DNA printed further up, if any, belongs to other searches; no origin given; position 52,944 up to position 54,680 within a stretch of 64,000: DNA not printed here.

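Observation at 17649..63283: Glycan-biosynthesis island of about 45 kb with eight radical SAM enzymes, five of them B12-dependent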

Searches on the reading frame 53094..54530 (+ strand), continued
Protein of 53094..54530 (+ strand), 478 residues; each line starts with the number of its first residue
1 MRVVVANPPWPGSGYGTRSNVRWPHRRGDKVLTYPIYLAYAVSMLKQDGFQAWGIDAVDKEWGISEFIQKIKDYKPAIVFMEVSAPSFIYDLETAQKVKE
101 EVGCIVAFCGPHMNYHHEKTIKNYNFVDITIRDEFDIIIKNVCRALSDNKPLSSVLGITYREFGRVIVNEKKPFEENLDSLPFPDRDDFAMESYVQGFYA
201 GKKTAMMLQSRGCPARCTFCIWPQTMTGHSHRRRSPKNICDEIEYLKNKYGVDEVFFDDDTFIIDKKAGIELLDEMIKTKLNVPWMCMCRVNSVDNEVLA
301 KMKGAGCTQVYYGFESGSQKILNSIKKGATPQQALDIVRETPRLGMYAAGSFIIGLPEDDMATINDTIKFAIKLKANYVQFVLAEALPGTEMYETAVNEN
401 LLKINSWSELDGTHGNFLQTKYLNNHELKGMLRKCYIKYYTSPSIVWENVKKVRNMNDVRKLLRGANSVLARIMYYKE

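Call 22: find_encoding_contigs(protein=P0057, flank=10000, max_places=2)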
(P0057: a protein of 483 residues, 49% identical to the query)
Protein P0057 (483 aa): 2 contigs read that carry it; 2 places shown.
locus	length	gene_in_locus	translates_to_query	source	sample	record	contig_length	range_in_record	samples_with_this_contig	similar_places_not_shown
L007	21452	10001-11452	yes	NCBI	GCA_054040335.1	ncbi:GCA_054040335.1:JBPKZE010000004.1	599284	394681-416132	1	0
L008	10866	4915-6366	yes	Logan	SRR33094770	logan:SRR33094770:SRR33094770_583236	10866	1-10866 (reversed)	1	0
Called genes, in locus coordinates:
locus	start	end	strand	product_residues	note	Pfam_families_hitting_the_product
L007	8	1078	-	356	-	PF25145:NfeD1b_N, PF01343:Peptidase_S49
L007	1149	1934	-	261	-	PF01048:PNP_UDP_1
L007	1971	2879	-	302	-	PF00389:2-Hacid_dh, PF02826:2-Hacid_dh_C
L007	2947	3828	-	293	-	-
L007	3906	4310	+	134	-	-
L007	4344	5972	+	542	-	PF13231:PMT_2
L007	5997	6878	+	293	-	PF00535:Glycos_transf_2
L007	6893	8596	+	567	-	PF02543:Carbam_trans_N, PF16861:Carbam_trans_C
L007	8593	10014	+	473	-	PF02310:B12-binding, PF04055:Radical_SAM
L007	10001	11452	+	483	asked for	PF02310:B12-binding, PF04055:Radical_SAM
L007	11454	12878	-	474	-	PF02310:B12-binding, PF04055:Radical_SAM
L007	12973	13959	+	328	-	PF04055:Radical_SAM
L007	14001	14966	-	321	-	PF03706:LPG_synthase_TM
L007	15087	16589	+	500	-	PF01943:Polysacc_synt, PF01554:MatE (weak), PF13440:Polysacc_synt_3, PF01554:MatE, PF03023:MurJ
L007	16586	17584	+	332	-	PF04055:Radical_SAM, PF13353:Fer4_12 (weak), PF13186:SPASM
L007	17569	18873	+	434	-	PF13237:Fer4_10 (weak), PF14697:Fer4_21 (weak), PF12838:Fer4_7 (weak), PF13187:Fer4_9 (weak), PF04422:FrhB_FdhB_N, PF04432:FrhB_FdhB_C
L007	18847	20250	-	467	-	PF03663:Glyco_hydro_76 (faint)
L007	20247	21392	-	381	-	PF01075:Glyco_transf_9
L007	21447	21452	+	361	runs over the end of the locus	PF00534:Glycos_transf_1, PF13692:Glyco_trans_1_4, PF13524:Glyco_trans_1_2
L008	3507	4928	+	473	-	PF02310:B12-binding, PF04055:Radical_SAM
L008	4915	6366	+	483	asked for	PF02310:B12-binding, PF04055:Radical_SAM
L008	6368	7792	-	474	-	PF02310:B12-binding, PF04055:Radical_SAM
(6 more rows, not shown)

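Call 27: find_encoding_contigs(protein=P0023, flank=10000, max_places=1)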
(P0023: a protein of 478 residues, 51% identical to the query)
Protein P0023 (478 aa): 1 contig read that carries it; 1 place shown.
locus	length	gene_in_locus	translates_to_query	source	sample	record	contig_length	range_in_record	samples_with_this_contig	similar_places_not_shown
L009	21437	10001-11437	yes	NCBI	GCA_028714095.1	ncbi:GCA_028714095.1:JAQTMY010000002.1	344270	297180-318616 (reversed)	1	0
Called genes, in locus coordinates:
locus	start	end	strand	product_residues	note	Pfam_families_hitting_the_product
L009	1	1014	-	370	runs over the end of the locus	PF01075:Glyco_transf_9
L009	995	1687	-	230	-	PF01209:Ubie_methyltran (weak), PF05148:Methyltransf_8 (weak), PF13489:Methyltransf_23, PF07021:MetW, PF13847:Methyltransf_31, PF08241:Methyltransf_11, PF08242:Methyltransf_12, PF13649:Methyltransf_25, +3 more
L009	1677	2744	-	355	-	PF00657:Lipase_GDSL (faint), PF13472:Lipase_GDSL_2 (faint), PF16822:ALGX (weak)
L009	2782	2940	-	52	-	PF19451:DUF5989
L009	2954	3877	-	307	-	-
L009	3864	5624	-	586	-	PF02543:Carbam_trans_N, PF16861:Carbam_trans_C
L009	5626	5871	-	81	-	-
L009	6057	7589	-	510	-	PF01554:MatE (weak), PF01943:Polysacc_synt, PF13440:Polysacc_synt_3, PF03023:MurJ, PF01554:MatE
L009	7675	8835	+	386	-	PF13439:Glyco_transf_4, PF13579:Glyco_trans_4_4, PF00534:Glycos_transf_1, PF13692:Glyco_trans_1_4, PF13524:Glyco_trans_1_2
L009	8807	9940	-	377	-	PF13353:Fer4_12, PF04055:Radical_SAM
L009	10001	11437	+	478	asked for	PF02310:B12-binding (weak), PF04055:Radical_SAM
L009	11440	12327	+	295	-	PF03706:LPG_synthase_TM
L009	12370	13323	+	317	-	PF03966:Trm112p (weak), PF13489:Methyltransf_23 (weak), PF08241:Methyltransf_11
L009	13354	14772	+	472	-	PF02310:B12-binding, PF04055:Radical_SAM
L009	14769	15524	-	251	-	-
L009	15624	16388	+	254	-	PF03692:CxxCxxCC (weak), PF02675:AdoMet_dc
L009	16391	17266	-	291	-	PF00535:Glycos_transf_2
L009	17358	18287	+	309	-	PF00685:Sulfotransfer_1, PF13469:Sulfotransfer_3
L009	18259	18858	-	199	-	PF01583:APS_kinase, PF08433:KTI12, PF13238:AAA_18, PF13671:AAA_33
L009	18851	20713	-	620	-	PF00009:GTP_EFTU, PF22594:GTP-eEF1A_C, PF01583:APS_kinase, PF08433:KTI12 (weak)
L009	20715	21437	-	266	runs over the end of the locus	PF01507:PAPS_reduct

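Call 28: find_encoding_contigs(protein=P0072, flank=10000, max_places=1)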
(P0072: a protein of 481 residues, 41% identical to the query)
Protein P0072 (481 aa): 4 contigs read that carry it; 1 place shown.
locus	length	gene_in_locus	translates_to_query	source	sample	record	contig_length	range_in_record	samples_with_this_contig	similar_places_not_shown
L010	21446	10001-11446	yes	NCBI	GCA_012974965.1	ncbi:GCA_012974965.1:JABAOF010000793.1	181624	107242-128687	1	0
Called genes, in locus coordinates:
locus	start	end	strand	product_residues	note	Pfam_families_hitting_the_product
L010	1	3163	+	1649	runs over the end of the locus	PF02369:Big_1 (faint)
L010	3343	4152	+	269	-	PF09721:Exosortase_EpsH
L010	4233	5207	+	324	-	PF00535:Glycos_transf_2, PF10111:Glyco_tranf_2_2, PF13641:Glyco_tranf_2_3, PF13632:Glyco_trans_2_3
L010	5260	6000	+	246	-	PF00535:Glycos_transf_2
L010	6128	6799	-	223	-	PF00535:Glycos_transf_2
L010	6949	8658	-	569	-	PF13231:PMT_2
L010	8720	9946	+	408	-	PF13439:Glyco_transf_4, PF13579:Glyco_trans_4_4, PF00534:Glycos_transf_1, PF13692:Glyco_trans_1_4, PF13524:Glyco_trans_1_2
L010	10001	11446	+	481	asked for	PF02310:B12-binding, PF04055:Radical_SAM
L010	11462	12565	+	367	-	PF04055:Radical_SAM, PF13353:Fer4_12 (weak), PF13186:SPASM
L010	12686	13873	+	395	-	PF13439:Glyco_transf_4, PF13579:Glyco_trans_4_4, PF20706:GT4-conflict, PF00534:Glycos_transf_1, PF13692:Glyco_trans_1_4, PF13524:Glyco_trans_1_2 (weak)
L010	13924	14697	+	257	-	PF21711:DCTN5 (faint), PF25084:LbH_EIF2B (faint), PF00132:Hexapep, PF14602:Hexapep_2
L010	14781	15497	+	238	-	PF05050:Methyltransf_21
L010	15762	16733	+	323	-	PF01408:GFO_IDH_MocA, PF22725:GFO_IDH_MocA_C3 (weak)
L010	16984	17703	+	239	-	PF01209:Ubie_methyltran (weak), PF13489:Methyltransf_23, PF13847:Methyltransf_31, PF08241:Methyltransf_11, PF08242:Methyltransf_12, PF13649:Methyltransf_25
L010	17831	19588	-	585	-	PF13517:FG-GAP_3 (faint), PF21348:RGL11_C, PF01839:FG-GAP (faint)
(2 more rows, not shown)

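Call 29: find_encoding_contigs(protein=P0001, flank=10000, max_places=1)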
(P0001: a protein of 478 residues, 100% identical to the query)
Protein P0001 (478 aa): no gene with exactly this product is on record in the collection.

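Call 38: find_related_loci(query=A1, collection=metagenome_contigs, flank=10000)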
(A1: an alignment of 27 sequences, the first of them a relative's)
Query A1 (478 aa) in metagenome_contigs; peptide patterns used: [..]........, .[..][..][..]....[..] (x = any residue, [..] = any of these).
526 stretches matched a pattern; 254 encode a relative of the query (tblastn E <= 1e-3); the best 80 are kept; 80 distinct loci.
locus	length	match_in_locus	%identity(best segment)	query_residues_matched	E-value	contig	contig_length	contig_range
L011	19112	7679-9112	92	1-478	0e+0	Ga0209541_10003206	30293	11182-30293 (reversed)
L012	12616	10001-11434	92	1-478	0e+0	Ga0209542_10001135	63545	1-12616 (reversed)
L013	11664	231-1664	78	1-478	0e+0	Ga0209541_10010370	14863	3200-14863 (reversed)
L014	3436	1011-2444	62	1-478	0e+0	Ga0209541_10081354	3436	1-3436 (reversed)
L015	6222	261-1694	63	1-478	0e+0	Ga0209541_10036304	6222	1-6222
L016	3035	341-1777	62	1-478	0e+0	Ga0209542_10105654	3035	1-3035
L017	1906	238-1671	61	1-478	0e+0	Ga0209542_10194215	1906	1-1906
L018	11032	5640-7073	53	1-478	0e+0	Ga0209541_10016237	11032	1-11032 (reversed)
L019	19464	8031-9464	53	1-478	0e+0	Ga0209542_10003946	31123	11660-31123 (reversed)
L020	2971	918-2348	51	1-476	0e+0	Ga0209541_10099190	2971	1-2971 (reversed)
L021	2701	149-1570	52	1-477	0e+0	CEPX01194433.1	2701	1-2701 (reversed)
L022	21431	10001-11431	51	1-478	1e-179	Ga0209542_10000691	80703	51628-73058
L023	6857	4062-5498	51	1-478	9e-180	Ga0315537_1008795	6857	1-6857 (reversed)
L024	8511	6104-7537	50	1-477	9e-171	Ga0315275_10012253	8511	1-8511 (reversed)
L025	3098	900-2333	50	1-477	9e-180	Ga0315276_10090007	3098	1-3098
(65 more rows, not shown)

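Call 51: list_cluster_members(proteins=[P0072, P0117, P0119, P0096, P0102, P0114, P0116, P0053, P0060, P0034])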
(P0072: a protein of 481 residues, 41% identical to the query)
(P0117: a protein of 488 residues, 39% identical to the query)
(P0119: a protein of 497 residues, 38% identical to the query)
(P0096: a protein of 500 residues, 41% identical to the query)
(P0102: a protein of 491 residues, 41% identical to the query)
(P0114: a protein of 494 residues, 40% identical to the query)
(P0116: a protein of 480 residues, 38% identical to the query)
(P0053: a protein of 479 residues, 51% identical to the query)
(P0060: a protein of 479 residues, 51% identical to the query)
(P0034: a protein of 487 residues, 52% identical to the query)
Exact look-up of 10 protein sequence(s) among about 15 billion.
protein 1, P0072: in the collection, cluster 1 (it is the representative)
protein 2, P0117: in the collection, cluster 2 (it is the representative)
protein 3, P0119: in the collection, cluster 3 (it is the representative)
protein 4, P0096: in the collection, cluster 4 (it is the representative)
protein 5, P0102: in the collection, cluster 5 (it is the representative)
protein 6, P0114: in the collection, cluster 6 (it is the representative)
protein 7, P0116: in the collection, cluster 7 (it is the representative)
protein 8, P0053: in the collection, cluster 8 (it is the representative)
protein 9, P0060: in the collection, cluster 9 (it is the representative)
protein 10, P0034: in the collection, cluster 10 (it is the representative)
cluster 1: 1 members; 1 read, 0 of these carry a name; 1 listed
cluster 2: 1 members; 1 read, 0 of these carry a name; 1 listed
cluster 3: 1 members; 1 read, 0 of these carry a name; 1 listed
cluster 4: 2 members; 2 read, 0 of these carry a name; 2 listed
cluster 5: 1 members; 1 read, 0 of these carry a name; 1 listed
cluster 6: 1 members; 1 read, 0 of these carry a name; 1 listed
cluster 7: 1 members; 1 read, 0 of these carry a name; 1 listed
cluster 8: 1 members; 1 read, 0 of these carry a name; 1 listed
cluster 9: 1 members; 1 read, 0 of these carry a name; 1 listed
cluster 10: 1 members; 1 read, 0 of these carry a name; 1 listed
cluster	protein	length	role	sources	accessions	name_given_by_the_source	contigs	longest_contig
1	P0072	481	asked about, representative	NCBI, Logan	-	-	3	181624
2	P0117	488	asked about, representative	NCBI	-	-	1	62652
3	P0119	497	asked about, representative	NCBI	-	-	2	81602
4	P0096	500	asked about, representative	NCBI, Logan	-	-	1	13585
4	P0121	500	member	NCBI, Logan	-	-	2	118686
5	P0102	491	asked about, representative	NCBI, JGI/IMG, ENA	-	-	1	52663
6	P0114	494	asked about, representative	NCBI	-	-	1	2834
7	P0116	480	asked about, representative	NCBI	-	-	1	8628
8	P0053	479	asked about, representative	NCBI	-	-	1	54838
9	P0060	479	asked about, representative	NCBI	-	-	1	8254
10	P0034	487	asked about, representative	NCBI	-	-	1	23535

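Call 54: predict_structure(alignment_id=A1)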
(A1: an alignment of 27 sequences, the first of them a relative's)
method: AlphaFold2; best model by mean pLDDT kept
length: 478 residues; sequences in the alignment: 27
mean_pLDDT: 87.8   pTM: 0.88
mean pLDDT of the five models: 87.8, 87.4, 87.3, 86.8, 84.3
residues with pLDDT >= 90: 273; 70-90: 166; 50-70: 30; < 50: 9
segments of 3 or more residues with pLDDT < 50: 21-29
pLDDT, mean of each block of 10 residues (from residue 1): 94 59 47 84 97 92 94 98 86 97 96 90 96 93 97 97 94 93 93 66 84 82 80 95 95 87 89 96 90 93 95 93 91 95 93 91 96 91 80 89 79 70 86 89 88 82 77 71
secondary structure, 60 per line:
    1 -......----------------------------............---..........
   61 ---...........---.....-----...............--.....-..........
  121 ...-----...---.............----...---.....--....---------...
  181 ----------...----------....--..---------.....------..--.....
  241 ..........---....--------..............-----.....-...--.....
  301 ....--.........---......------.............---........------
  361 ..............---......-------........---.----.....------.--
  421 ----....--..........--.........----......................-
elements in order: E2-7 H36-47 E51-56 H57-60 H64-74 E78-82 H88-102 E105-109 H111-123 E129-131 H135-147 E158-162 E165-168 E204-207 H221-225 H236-250 E254-257 H266-279 E285-289 H296-304 E307-315 H319-324 H331-343 E347-354 H361-374 E378-383 H391-398 H407-411 H425-428 H431-440 H443-451 H456-477
